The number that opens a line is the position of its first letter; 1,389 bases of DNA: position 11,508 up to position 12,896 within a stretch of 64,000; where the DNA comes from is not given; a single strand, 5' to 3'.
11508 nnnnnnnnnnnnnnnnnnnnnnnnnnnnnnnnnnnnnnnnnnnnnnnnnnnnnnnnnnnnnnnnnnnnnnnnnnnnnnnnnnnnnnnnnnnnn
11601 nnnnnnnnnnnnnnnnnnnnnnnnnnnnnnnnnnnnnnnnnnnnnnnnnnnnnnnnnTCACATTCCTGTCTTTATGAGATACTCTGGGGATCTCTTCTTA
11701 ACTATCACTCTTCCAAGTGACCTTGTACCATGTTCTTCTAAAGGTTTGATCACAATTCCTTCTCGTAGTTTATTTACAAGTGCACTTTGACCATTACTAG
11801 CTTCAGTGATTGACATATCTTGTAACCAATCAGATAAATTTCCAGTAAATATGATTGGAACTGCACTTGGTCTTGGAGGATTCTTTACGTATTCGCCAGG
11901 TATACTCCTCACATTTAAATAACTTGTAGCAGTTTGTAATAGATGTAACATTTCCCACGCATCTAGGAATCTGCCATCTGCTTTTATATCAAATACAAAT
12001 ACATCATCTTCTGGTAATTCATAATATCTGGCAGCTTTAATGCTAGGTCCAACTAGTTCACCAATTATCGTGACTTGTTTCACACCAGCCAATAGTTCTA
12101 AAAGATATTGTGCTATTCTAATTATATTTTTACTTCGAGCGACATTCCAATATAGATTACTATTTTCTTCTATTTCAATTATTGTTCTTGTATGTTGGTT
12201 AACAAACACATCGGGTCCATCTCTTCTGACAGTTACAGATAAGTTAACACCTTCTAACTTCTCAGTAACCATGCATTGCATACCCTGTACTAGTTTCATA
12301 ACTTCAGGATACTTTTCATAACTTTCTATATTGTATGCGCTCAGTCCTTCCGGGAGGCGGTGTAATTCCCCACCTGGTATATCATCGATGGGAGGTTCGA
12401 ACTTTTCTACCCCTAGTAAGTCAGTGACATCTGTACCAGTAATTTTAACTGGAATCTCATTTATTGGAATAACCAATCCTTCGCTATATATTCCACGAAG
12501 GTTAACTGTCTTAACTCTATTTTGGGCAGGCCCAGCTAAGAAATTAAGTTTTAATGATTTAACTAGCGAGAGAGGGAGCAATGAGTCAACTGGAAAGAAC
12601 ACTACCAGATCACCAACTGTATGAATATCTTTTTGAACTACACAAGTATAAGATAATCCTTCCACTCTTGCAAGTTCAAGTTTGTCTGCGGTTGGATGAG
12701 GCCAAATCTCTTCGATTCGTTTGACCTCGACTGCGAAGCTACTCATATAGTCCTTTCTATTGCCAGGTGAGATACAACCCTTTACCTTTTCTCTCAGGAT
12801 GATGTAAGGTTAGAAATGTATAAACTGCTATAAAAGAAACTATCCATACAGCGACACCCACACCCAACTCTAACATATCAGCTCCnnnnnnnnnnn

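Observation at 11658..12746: Novel fusion: tRNA-binding OB-fold domain joined to an Rnl2-family RNA ligase catalytic domain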

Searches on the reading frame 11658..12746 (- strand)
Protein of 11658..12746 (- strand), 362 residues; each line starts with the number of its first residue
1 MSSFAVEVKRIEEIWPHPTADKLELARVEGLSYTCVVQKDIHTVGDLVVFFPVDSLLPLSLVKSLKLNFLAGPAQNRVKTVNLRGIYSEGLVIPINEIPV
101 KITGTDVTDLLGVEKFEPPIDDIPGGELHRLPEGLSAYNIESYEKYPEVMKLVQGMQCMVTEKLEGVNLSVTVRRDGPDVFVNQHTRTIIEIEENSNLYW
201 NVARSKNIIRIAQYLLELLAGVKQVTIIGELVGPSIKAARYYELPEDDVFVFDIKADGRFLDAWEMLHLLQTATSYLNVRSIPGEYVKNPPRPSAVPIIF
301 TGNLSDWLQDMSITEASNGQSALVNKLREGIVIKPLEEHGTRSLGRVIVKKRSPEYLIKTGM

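Call 3: search_protein_families(library=pfam, proteins=[window:11658-12746:-], max_evalue=1)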
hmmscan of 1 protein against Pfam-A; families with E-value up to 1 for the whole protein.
window:11658-12746:- (362 aa): 3 families
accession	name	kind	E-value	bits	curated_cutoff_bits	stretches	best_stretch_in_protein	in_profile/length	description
PF09414.15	RNA_ligase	-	8.5e-18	65.5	27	1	158-350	3-169/171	RNA ligase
PF21189.3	PHA02142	-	1.8e-13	51.2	27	1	6-95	2-92/92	PHA02142 OB-fold domain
PF06179.17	Med22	-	0.29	11.9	26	0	203-231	43-71/105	Surfeit locus protein 5 subunit 22 of Mediator complex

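Call 4: search_protein_families(library=phrogs, proteins=[window:11658-12746:-], max_evalue=0.01)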
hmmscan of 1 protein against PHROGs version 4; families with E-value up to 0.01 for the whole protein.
window:11658-12746:- (362 aa): 2 families
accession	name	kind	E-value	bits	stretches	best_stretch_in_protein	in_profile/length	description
phrog_968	-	DNA, RNA and nucleotide metabolism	6.7e-41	141.6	1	3-360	8-392/398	RNA ligase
phrog_548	-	DNA, RNA and nucleotide metabolism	5.2e-15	56.4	1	152-356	27-233/341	RNA ligase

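Call 5: search_protein_families(library=ncbifam, proteins=[window:11658-12746:-], max_evalue=1)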
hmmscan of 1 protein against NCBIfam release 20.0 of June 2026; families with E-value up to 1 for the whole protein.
window:11658-12746:- (362 aa): 3 families
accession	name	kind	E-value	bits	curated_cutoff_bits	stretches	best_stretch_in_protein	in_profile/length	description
TIGR02306.1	RNA_lig_DRB0094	equivalog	1e-44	152.9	151.15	1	8-359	5-341/341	RNA ligase (ATP)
TIGR02307.1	RNA_lig_RNL2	equivalog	8.6e-05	22.2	197.15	1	159-280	28-153/326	RNA ligase, Rnl2 family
TIGR00472.1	pheT_bact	equivalog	0.012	13.9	402.65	1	6-100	46-128/798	phenylalanine--tRNA ligase subunit beta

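Call 6: search_solved_structures(query=window:11658-12746:-, max_evalue=1, show_alignments=3)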
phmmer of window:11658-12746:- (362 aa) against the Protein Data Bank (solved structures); distinct sequences matched with E-value up to 1: 14.
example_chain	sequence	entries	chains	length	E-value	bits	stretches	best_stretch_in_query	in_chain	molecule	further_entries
6vt4_A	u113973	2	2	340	2.1e-20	76.4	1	8-256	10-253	RNA Ligase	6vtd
5cot_A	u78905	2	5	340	3.8e-20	75.5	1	8-256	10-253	Naegleria gruberi RNA ligase | RNA ligase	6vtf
6vt3_A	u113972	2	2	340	4.1e-20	75.4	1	8-256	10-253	RNA Ligase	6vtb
6vt8_A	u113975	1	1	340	6.6e-20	74.7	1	8-255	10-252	RNA Ligase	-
6vt1_A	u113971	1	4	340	9.5e-20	74.2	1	8-256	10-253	RNA Ligase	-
6vt9_A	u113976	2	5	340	1.3e-19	73.7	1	8-255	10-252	RNA ligase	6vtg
6vt5_A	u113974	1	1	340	2.4e-19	72.9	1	8-256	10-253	RNA Ligase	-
6vt0_A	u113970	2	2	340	2.6e-19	72.8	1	8-256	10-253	RNA Ligase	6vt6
5cou_A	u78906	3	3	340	2.6e-19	72.8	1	8-256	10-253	Naegleria gruberi RNA ligase | RNA ligase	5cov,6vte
1s68_A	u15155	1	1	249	0.031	16.6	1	153-256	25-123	RNA Ligase 2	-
2hvq_A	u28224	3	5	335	0.045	16.1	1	153-256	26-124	Hypothetical 37.6 kDa protein in Gp24-hoc intergenic region | T4 RNA ligase 2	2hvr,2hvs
3m3n_W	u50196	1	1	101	0.25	13.7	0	316-340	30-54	Neural Wiskott-Aldrich syndrome protein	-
4w9z_A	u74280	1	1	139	0.31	13.3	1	79-125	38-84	Cytochrome c oxidase subunit 2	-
4txv_B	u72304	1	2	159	0.39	13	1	79-125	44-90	Cytochrome c oxidase subunit 2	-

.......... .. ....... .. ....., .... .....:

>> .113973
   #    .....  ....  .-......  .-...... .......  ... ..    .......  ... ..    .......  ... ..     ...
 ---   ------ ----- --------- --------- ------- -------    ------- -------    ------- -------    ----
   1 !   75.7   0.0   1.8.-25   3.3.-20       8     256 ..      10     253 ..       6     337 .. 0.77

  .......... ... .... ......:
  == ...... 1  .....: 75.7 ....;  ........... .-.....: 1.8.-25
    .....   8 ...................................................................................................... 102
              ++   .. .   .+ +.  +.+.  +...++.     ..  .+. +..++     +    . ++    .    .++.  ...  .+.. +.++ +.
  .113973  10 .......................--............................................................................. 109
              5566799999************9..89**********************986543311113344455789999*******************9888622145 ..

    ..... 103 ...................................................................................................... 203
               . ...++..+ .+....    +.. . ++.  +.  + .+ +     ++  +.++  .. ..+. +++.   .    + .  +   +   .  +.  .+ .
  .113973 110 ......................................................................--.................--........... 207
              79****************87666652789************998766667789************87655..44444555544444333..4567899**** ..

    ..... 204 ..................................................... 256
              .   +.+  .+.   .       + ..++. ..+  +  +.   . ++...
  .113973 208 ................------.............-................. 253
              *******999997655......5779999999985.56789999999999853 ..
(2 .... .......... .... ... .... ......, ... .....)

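Call 8: search_dna_similar(query=window:11658-12746:-, collection=phages, mode=protein, max_rows=30)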
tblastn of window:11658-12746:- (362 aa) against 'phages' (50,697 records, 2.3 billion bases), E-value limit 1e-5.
Records with a match: 151; places in all: 151; records where one place covers at least 80% of the query: 50.
Best place of each record, by identity: <60% 151.
By first word of the organism name: Pseudomonas 84; Aeromonas 27; Sinorhizobium 7; uncultured 6; Caulobacter 4; Burkholderia 4; Caudoviricetes 3; Microbacterium 3; Synechococcus 2; Brevundimonas 2; and 7 more.
By host as written in the record: Pseudomonas aeruginosa 33; Pseudomonas aeruginosa PAO1 20; - 14; Pseudomonas aeruginosa PAK 8; Aeromonas hydrophila BIOTECH 10089 8; Sinorhizobium meliloti 7; Aeromonas salmonicida 7; Burkholderia cenocepacia 4; and 33 more.
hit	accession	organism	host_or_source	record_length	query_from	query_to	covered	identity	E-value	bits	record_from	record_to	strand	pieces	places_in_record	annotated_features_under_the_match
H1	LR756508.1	uncultured phage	metagenomic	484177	1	360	99%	29.0%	5e-19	94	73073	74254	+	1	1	record has no annotation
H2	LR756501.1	uncultured phage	metagenomic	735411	8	361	98%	28.7%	9e-19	94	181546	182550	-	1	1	record has no annotation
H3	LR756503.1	uncultured phage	metagenomic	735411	8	361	98%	28.7%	9e-19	94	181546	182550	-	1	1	record has no annotation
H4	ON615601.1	Synechococcus phage BUCT-ZZ01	Synechococcus elongatus PCC 7942 = ...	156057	11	359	96%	29.1%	5e-20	98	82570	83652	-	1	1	hypothetical protein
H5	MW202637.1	Caudoviricetes sp.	Manatee Spring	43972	1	357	99%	27.1%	4e-9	64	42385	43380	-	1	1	RNA ligase | ttudgA-like protein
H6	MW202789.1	Caudoviricetes sp.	Manatee Spring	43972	1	357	99%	27.1%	4e-9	64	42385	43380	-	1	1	RNA ligase | ttudgA-like protein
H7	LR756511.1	uncultured phage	metagenomic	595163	2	356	98%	27.2%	1e-15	84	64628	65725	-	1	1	record has no annotation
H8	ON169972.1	Pseudomonas phage EM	Pseudomonas aeruginosa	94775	11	359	96%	27.4%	1e-11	72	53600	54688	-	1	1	putative RNA ligase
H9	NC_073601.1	Pseudomonas phage EM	Pseudomonas aeruginosa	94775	11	359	96%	27.4%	1e-11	72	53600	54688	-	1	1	putative RNA ligase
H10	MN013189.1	Microcystis phage Mic1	Cyanobacteria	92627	11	341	91%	28.2%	1e-13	78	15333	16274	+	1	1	RNA ligase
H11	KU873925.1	Pseudomonas phage pf16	Pseudomonas putida PpG1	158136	11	361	97%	26.4%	3e-14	80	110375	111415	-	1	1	hypothetical protein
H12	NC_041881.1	Pseudomonas phage pf16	Pseudomonas putida PpG1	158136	11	361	97%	26.4%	3e-14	80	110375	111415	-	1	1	RNA ligase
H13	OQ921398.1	Pseudomonas phage vFB297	Pseudomonas aeruginosa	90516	8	359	97%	26.2%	1e-10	69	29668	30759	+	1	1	RNA ligase (ATP)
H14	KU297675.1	Pseudomonas phage PaoP5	Pseudomonas aeruginosa PAO1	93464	8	359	97%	26.1%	1e-10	69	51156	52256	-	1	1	putative RNA ligase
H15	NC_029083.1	Pseudomonas phage PaoP5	Pseudomonas aeruginosa PAO1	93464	8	359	97%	26.1%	1e-10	69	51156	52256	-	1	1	RNA ligase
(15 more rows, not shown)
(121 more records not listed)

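Call 10: find_homologous_proteins(query=window:11658-12746:-, max_evalue=0.00001)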
Query window:11658-12746:- (362 aa): 416 proteins with E <= 0.00001 among 5356 candidates; the best 120 are listed.
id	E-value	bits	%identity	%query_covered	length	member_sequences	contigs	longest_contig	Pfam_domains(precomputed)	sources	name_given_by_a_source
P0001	2.9e-237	804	100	100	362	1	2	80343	PF09414.16,PF21189.4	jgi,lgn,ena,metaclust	metaclust:\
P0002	2.3e-78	282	45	99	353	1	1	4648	PF09414.16,PF21189.4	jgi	jgi:RNA ligase (TIGR02306 family)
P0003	1.0e-77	280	45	99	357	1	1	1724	PF09414.16,PF21189.4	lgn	-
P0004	6.8e-74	267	42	100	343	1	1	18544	PF09414.16,PF21189.4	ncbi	-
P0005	2.4e-72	262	42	100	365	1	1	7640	PF09414.16,PF21189.4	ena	-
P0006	4.6e-72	261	41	99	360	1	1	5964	PF09414.16,PF21189.4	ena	-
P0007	2.8e-71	259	39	99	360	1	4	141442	PF09414.16,PF21189.4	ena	-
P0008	6.2e-71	257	44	99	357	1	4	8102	PF09414.16,PF21189.4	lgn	-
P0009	1.3e-69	253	41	99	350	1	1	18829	PF09414.16,PF21189.4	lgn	-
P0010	2.6e-69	252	42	100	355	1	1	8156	PF09414.16,PF21189.4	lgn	-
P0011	6.2e-69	251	42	99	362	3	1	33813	PF09414.16,PF21189.4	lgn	-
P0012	6.3e-69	251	40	100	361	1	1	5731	PF09414.16,PF21189.4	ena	-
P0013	1.0e-67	247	40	99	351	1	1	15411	PF09414.16,PF21189.4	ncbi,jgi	jgi:RNA ligase (TIGR02306 family)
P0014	9.2e-67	244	39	99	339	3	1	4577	PF09414.16,PF21189.4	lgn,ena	-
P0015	1.4e-66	243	41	99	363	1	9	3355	PF09414.16,PF21189.4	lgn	-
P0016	2.1e-66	243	38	99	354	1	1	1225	PF09414.16,PF21189.4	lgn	-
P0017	5.5e-66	241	39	100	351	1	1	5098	PF09414.16,PF21189.4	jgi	jgi:RNA ligase (TIGR02306 family)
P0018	4.2e-65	238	42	99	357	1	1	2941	PF09414.16,PF21189.4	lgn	-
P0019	5.3e-65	238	39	99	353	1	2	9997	PF09414.16,PF21189.4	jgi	jgi:RNA ligase (TIGR02306 family)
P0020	9.2e-65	237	40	100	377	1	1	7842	PF09414.16,PF21189.4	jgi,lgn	jgi:RNA ligase (TIGR02306 family)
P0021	2.0e-64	236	40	100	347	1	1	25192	PF09414.16,PF21189.4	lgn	-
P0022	1.3e-63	233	40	99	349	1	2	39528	PF09414.16,PF21189.4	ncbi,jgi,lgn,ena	-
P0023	2.2e-63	233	40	99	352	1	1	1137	PF09414.16,PF21189.4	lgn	-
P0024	6.7e-63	231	39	99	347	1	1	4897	PF09414.16,PF21189.4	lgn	-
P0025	9.2e-63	231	39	99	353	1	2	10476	PF09414.16,PF21189.4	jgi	jgi:RNA ligase (TIGR02306 family)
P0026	1.5e-62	230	39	99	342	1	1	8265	PF09414.16,PF21189.4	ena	-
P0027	1.8e-62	230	39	99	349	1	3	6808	PF09414.16,PF21189.4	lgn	-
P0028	2.0e-62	229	38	100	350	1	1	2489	PF09414.16,PF21189.4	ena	-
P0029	3.1e-62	229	39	100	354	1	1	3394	PF09414.16,PF21189.4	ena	-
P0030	5.4e-62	228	39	100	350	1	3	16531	PF09414.16,PF21189.4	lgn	-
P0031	6.9e-62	228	39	99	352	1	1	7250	PF09414.16,PF21189.4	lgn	-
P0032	8.1e-62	227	38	100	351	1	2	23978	PF09414.16,PF21189.4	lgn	-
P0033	9.4e-62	227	38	99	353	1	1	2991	PF09414.16,PF21189.4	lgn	-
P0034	9.4e-62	227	38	100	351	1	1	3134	PF09414.16,PF21189.4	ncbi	-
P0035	1.0e-61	227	40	99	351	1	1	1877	PF09414.16,PF21189.4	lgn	-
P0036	1.1e-61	227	37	100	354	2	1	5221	PF09414.16,PF21189.4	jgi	-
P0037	1.5e-61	227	39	99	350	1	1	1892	PF09414.16,PF21189.4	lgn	-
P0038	1.9e-61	226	35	100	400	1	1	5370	PF09414.16,PF21189.4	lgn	-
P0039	2.4e-61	226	39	99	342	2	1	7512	PF09414.16,PF21189.4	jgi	jgi:RNA ligase (TIGR02306 family)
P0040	2.7e-61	226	38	99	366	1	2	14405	PF09414.16,PF21189.4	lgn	-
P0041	2.8e-61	226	38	99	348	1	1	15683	PF09414.16,PF21189.4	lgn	-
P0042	2.9e-61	226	38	100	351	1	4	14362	PF09414.16,PF21189.4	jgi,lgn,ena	jgi:RNA ligase (TIGR02306 family)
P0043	3.2e-61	225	40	98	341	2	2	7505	PF09414.16,PF21189.4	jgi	jgi:RNA ligase (TIGR02306 family)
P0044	4.3e-61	225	40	99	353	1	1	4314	PF09414.16,PF21189.4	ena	-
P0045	4.5e-61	225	38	100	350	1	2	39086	PF09414.16,PF21189.4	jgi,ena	jgi:RNA ligase (TIGR02306 family)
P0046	4.7e-61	225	37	99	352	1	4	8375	PF09414.16,PF21189.4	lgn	-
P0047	5.2e-61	225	40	100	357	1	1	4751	PF09414.16,PF21189.4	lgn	-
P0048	6.1e-61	225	39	99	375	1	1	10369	PF09414.16,PF21189.4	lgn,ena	-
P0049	1.2e-60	224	37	99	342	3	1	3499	PF09414.16,PF21189.4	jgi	jgi:RNA ligase (TIGR02306 family)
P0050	1.4e-60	223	38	100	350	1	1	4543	PF09414.16,PF21189.4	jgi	jgi:RNA ligase (TIGR02306 family)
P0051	1.7e-60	223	36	100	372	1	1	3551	PF09414.16,PF21189.4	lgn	-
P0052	1.8e-60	223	40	99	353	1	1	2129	PF09414.16,PF21189.4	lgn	-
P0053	2.1e-60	223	38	99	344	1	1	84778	PF09414.16,PF21189.4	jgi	jgi:RNA ligase (TIGR02306 family)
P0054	2.4e-60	223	41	99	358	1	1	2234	PF09414.16,PF21189.4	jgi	-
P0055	3.1e-60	222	38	99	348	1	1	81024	PF09414.16,PF21189.4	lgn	-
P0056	3.2e-60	222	37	100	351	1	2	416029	PF09414.16,PF21189.4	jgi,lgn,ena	-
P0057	3.3e-60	222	39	100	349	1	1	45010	PF09414.16,PF21189.4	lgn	-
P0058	4.1e-60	222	39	100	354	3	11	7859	PF09414.16,PF21189.4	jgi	-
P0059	4.1e-60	222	38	99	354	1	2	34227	PF09414.16,PF21189.4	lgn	-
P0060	5.5e-60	221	38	100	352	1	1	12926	PF09414.16,PF21189.4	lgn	-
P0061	5.6e-60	221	37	99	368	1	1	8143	PF09414.16,PF21189.4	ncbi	-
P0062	5.6e-60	221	39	99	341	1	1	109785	PF09414.16,PF21189.4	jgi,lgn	jgi:RNA ligase (TIGR02306 family)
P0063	6.0e-60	221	39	100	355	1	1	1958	PF09414.16,PF21189.4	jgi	jgi:RNA ligase (TIGR02306 family)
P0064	8.0e-60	221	37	100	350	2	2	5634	PF09414.16,PF21189.4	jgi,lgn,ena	jgi:RNA ligase, DRB0094 family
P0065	8.8e-60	221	39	99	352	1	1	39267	PF09414.16,PF21189.4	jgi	-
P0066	9.4e-60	221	39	99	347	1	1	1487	PF09414.16,PF21189.4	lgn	-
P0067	9.7e-60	221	36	99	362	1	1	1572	PF09414.16,PF21189.4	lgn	-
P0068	1.0e-59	221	40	99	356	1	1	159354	PF09414.16,PF21189.4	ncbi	-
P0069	1.3e-59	220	38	99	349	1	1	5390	PF09414.16,PF21189.4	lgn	-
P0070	1.5e-59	220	38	100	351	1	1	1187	PF09414.16,PF21189.4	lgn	-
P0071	1.5e-59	220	37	99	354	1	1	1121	PF09414.16,PF21189.4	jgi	jgi:RNA ligase (TIGR02306 family)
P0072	1.5e-59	220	38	99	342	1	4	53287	PF09414.16,PF21189.4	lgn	-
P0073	1.6e-59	220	38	100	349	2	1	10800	PF09414.16,PF21189.4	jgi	-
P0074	1.7e-59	220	37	99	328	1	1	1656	PF09414.16,PF21189.4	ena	-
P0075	1.7e-59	220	39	98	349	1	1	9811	PF09414.16,PF21189.4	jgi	jgi:RNA ligase (TIGR02306 family)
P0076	1.8e-59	220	39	99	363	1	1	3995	PF09414.16,PF21189.4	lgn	-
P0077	2.3e-59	219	39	99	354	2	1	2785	PF09414.16,PF21189.4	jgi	-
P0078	2.4e-59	219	38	99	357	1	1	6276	PF09414.16,PF21189.4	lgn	-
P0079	2.5e-59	219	37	100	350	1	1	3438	PF09414.16,PF21189.4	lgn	-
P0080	2.7e-59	219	38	99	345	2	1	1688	PF09414.16,PF21189.4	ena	-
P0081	2.7e-59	219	41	99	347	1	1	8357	PF09414.16,PF21189.4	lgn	-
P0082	2.7e-59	219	38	99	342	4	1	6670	PF09414.16,PF21189.4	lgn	-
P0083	6.1e-59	218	39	99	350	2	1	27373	PF09414.16,PF21189.4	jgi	jgi:RNA ligase (TIGR02306 family)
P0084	6.4e-59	218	38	100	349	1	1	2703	PF09414.16,PF21189.4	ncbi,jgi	jgi:RNA ligase (TIGR02306 family)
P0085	7.3e-59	218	38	99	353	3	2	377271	PF09414.16,PF21189.4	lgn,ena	-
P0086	8.1e-59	218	39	99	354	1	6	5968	PF09414.16,PF21189.4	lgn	-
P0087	8.3e-59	218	37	99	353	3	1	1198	PF09414.16,PF21189.4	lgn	-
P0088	1.0e-58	217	39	99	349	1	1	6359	PF09414.16,PF21189.4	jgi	jgi:RNA ligase (TIGR02306 family)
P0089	1.1e-58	217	38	99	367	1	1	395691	PF09414.16,PF21189.4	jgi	jgi:RNA ligase (TIGR02306 family)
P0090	2.2e-58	216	39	99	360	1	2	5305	PF09414.16,PF21189.4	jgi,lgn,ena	-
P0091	2.3e-58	216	38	99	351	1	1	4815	PF09414.16,PF21189.4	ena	-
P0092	2.5e-58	216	38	99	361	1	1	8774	PF09414.16,PF21189.4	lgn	-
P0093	2.6e-58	216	40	99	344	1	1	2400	PF09414.16,PF21189.4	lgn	-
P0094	3.1e-58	216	39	98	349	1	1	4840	PF09414.16,PF21189.4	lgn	-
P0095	3.4e-58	216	38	100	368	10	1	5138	PF09414.16,PF21189.4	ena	-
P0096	4.1e-58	215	39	99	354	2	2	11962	PF09414.16,PF21189.4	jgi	jgi:RNA ligase (TIGR02306 family)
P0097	4.3e-58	215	38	99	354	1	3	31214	PF09414.16,PF21189.4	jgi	jgi:RNA ligase (TIGR02306 family)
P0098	5.8e-58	215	37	99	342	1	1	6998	PF09414.16,PF21189.4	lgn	-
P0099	6.2e-58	215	37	100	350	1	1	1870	PF09414.16,PF21189.4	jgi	jgi:RNA ligase (TIGR02306 family)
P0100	7.6e-58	214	39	100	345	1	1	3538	PF09414.16,PF21189.4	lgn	-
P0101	8.0e-58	214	36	99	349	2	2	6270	PF09414.16,PF21189.4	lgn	-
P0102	8.8e-58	214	39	99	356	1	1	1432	PF09414.16,PF21189.4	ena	-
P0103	1.0e-57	214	37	99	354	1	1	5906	PF09414.16,PF21189.4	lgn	-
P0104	1.1e-57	214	37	99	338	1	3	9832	PF09414.16,PF21189.4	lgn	-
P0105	1.9e-57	213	38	99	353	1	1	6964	PF09414.16,PF21189.4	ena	-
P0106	2.5e-57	213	36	100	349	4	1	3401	PF09414.16,PF21189.4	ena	-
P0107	3.1e-57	212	37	99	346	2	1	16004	PF09414.16,PF21189.4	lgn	-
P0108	3.7e-57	212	38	99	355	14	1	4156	PF09414.16,PF21189.4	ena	-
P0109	4.3e-57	212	38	99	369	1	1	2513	PF09414.16,PF21189.4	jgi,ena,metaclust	metaclust:\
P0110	4.3e-57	212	39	99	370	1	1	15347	PF09414.16,PF21189.4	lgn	-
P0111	5.2e-57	212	40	100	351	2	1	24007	PF09414.16,PF21189.4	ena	-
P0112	7.7e-57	211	37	99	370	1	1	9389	PF09414.16,PF21189.4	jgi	jgi:RNA ligase (TIGR02306 family)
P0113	8.9e-57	211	39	99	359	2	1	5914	PF09414.16,PF21189.4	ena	-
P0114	9.3e-57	211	37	99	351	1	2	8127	PF09414.16,PF21189.4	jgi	-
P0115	1.3e-56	210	37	99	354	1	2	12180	PF09414.16,PF21189.4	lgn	-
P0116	1.7e-56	210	38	98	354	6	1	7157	PF09414.16,PF21189.4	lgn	-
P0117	1.9e-56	210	39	99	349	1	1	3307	PF09414.16,PF21189.4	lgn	-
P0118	2.0e-56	210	38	99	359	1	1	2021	PF09414.16,PF21189.4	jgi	-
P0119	2.2e-56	210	38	99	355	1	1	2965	PF09414.16,PF21189.4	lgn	-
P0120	2.3e-56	210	37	100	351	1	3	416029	PF09414.16,PF21189.4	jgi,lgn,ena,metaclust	metaclust:\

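Call 24: find_encoding_contigs(protein=window:11658-12746:-, flank=10000, max_places=4)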
Protein window:11658-12746:- (362 aa): no gene with exactly this product is on record in the collection.

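Call 25: find_encoding_contigs(protein=P0001, flank=10000, max_places=4)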
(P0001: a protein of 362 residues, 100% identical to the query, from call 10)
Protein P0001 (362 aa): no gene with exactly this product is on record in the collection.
